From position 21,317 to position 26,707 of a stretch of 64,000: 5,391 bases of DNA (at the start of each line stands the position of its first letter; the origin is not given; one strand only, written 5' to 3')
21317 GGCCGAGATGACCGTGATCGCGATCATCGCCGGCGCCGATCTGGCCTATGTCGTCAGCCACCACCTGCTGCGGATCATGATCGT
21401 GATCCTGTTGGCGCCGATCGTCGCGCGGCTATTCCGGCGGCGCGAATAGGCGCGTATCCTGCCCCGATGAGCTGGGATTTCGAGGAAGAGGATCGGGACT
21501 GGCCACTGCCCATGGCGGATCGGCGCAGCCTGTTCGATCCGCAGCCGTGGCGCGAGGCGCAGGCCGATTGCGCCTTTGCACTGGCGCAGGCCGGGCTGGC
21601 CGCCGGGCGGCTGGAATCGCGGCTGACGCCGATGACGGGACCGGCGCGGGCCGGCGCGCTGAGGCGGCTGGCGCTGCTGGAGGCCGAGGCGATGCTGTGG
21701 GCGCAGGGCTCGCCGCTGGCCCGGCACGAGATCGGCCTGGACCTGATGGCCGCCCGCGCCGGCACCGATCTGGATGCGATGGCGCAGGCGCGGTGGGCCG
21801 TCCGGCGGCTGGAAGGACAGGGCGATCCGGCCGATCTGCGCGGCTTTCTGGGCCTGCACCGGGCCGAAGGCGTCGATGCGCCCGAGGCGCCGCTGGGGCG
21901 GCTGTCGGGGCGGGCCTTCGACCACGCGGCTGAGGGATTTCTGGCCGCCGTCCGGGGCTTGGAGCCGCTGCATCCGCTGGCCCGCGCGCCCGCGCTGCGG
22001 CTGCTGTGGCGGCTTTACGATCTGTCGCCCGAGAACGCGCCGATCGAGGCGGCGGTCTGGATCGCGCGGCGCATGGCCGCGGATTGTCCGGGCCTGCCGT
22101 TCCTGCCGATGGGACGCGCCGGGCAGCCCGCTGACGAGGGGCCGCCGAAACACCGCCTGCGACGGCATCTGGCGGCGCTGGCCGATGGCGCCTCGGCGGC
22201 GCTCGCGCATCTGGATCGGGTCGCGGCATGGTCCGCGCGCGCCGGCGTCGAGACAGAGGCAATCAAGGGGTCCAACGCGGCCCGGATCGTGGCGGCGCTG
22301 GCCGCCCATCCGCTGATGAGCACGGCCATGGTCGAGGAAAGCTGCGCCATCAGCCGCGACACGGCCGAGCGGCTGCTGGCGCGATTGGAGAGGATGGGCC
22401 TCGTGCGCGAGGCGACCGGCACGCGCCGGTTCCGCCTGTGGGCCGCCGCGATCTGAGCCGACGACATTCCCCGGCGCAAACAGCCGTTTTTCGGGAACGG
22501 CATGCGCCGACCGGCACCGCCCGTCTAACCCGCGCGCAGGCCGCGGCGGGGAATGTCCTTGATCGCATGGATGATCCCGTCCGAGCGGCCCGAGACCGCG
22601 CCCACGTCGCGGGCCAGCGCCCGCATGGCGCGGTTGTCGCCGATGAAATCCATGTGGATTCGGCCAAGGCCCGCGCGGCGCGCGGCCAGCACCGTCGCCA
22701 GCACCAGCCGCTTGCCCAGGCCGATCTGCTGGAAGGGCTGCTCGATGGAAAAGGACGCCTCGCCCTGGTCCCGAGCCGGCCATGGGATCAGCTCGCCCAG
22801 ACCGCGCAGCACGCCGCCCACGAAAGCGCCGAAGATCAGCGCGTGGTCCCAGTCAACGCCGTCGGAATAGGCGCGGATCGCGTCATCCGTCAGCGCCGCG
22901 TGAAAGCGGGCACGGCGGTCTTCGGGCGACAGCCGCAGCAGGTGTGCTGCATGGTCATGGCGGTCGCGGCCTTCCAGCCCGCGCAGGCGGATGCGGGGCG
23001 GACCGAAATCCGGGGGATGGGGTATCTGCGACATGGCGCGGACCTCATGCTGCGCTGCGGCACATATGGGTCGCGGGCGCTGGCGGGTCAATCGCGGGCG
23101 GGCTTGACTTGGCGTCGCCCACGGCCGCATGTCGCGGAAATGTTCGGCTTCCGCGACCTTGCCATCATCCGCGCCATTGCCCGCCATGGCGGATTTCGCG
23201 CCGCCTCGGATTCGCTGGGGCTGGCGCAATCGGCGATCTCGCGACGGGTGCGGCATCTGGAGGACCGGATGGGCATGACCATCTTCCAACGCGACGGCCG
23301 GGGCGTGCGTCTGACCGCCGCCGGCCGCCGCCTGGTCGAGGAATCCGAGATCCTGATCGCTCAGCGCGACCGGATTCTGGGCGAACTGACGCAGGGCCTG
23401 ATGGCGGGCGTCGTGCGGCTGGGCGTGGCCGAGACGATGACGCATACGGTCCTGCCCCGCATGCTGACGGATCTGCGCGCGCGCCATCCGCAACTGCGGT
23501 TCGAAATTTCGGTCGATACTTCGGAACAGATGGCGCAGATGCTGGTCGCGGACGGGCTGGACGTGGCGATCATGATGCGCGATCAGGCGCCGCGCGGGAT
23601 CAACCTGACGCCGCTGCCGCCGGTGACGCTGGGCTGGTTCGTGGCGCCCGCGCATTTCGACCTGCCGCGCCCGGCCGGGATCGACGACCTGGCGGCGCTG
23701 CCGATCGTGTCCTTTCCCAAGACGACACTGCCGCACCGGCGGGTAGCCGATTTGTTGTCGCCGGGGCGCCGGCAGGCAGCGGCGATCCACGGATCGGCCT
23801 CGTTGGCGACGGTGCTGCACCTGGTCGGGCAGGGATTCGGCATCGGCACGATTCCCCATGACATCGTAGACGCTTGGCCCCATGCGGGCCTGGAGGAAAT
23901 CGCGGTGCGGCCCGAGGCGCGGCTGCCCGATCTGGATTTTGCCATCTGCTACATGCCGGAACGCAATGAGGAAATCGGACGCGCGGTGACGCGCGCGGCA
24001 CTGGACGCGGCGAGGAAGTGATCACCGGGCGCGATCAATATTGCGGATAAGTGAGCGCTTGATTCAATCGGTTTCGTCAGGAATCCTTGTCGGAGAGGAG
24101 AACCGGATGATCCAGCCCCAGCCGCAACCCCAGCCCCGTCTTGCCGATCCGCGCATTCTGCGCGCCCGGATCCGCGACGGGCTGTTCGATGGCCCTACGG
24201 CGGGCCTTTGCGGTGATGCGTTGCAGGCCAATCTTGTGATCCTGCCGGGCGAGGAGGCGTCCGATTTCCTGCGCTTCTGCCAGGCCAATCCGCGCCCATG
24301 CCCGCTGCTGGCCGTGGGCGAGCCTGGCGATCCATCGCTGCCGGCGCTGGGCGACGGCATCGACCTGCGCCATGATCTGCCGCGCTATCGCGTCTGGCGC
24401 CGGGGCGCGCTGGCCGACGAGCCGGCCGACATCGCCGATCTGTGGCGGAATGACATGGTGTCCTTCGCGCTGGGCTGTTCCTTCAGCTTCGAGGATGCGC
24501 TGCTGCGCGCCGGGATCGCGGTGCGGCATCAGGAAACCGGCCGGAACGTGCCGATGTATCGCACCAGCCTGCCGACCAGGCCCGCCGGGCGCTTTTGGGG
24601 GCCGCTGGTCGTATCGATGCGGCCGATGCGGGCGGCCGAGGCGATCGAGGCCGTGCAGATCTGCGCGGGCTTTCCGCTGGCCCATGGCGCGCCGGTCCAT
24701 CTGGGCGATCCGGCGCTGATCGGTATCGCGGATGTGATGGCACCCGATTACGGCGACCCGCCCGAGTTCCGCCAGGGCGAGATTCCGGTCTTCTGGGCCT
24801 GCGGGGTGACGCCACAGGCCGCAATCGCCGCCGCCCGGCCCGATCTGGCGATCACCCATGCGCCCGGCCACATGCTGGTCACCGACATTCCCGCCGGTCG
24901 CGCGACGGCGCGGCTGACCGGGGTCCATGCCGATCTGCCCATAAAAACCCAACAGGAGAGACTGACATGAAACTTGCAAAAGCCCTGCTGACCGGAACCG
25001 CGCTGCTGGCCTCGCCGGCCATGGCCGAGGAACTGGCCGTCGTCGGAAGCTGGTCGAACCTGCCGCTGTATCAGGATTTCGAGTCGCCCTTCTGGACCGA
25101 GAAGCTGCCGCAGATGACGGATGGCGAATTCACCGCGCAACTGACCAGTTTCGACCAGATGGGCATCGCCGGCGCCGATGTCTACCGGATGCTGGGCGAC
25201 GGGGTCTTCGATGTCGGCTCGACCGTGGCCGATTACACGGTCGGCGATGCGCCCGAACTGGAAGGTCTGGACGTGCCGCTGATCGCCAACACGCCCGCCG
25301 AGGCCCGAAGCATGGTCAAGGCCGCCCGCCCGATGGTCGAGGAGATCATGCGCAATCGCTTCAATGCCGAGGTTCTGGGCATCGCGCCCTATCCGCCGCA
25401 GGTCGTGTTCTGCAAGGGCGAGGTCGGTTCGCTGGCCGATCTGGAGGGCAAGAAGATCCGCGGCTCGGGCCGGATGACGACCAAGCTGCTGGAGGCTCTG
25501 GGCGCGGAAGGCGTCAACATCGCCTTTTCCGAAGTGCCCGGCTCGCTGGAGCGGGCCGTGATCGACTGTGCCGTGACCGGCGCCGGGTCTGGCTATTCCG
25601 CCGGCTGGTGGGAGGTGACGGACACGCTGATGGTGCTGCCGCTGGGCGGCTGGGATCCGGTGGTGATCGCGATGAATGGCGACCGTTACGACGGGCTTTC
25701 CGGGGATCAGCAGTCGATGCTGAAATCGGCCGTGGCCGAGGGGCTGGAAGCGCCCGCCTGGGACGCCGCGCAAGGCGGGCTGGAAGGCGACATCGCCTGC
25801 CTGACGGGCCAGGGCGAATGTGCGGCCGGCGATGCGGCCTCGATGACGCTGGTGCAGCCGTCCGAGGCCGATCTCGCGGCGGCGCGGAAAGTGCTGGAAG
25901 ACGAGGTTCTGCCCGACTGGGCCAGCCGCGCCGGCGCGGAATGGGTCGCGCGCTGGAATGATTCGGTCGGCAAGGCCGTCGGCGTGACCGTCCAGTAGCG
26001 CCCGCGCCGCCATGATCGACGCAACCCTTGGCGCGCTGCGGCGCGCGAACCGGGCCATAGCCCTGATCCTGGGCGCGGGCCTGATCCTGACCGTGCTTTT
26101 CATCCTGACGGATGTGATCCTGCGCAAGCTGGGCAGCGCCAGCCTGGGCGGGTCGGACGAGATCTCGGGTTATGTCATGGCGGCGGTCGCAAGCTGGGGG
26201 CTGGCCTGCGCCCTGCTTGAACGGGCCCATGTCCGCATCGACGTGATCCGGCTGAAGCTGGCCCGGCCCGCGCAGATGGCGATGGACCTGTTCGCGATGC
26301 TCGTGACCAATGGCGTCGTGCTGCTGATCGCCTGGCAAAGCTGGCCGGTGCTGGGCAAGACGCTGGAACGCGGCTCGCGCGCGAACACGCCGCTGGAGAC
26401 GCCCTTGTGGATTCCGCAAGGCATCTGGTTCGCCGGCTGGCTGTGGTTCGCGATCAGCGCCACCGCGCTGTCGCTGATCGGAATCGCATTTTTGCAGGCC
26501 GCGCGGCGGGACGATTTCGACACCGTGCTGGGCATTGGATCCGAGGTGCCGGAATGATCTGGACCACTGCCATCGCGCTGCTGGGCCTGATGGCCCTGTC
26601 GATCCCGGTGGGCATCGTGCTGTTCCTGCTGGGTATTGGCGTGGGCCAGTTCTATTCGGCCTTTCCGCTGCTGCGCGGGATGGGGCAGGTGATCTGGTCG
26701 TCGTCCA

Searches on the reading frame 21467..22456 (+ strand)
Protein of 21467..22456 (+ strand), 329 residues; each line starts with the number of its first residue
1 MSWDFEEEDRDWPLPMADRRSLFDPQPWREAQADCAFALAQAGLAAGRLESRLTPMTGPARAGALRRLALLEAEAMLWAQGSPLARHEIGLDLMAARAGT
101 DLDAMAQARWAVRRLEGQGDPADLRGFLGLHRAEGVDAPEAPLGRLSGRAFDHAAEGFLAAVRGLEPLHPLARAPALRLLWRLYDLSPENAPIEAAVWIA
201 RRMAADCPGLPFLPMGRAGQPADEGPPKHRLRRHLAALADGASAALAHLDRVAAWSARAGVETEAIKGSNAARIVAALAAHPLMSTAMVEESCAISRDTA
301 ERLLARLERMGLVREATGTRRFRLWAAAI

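Call 5: search_protein_families(library=ncbifam, proteins=[window:21467-22456:+])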
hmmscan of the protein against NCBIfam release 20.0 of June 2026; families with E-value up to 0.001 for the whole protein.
window:21467-22456:+ (329 aa): 1 family
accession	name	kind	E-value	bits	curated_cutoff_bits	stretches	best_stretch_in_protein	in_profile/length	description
NF040876.1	RHE_PE00001_fam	equivalog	1.8e-08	34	250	1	228-326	274-369/371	RHE_PE00001 family protein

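Call 12: search_protein_families(library=pfam, proteins=[window:21467-22456:+], max_evalue=0.00001)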
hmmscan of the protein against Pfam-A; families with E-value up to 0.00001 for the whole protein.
window:21467-22456:+ (329 aa): 1 family
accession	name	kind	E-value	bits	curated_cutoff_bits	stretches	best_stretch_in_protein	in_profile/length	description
PF11972.14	HTH_13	-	7.6e-06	26.3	26.1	0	274-325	4-51/54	HTH DNA binding domain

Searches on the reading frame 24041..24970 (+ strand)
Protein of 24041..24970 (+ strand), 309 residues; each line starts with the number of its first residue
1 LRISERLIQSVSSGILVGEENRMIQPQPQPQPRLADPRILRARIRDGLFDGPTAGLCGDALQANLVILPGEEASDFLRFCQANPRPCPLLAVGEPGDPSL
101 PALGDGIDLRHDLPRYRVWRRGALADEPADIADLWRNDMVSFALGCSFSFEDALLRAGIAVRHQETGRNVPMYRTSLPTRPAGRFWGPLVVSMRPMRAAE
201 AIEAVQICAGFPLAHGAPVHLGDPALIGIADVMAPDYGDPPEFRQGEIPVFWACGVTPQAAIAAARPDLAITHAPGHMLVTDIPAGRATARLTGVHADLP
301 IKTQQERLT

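Call 12: search_protein_families(library=pfam, proteins=[window:24041-24970:+], max_evalue=0.00001)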
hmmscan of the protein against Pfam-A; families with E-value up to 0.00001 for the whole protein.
window:24041-24970:+ (309 aa): 1 family
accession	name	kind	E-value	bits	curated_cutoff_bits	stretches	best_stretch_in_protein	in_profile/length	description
PF07286.17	D-Glu_cyclase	-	6.4e-65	217.8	25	1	140-282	1-143/143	D-glutamate cyclase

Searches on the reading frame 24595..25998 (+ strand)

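Call 12: search_protein_families(library=pfam, proteins=[window:24595-25998:+], max_evalue=0.00001)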
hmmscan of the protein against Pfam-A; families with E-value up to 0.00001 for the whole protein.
window:24595-25998:+ (467 aa): 1 family
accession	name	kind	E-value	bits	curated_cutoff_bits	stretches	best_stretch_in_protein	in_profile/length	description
PF03480.18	DctP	-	2.5e-16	60.3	23.4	1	166-384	17-235/286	Bacterial extracellular solute-binding protein, family 7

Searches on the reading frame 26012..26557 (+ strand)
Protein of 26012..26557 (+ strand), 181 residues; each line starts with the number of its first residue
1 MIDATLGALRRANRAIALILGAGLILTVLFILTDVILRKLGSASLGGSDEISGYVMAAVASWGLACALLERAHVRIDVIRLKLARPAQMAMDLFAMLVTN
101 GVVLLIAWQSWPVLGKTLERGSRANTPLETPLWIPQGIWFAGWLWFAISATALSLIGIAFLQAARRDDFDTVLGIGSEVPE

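Call 12: search_protein_families(library=pfam, proteins=[window:26012-26557:+], max_evalue=0.00001)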
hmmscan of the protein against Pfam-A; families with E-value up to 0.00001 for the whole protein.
window:26012-26557:+ (181 aa): 1 family
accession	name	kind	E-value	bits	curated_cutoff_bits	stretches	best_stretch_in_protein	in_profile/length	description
PF04290.18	DctQ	-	2e-19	70.2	28.3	1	28-150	2-122/132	Tripartite ATP-independent periplasmic transporters, DctQ component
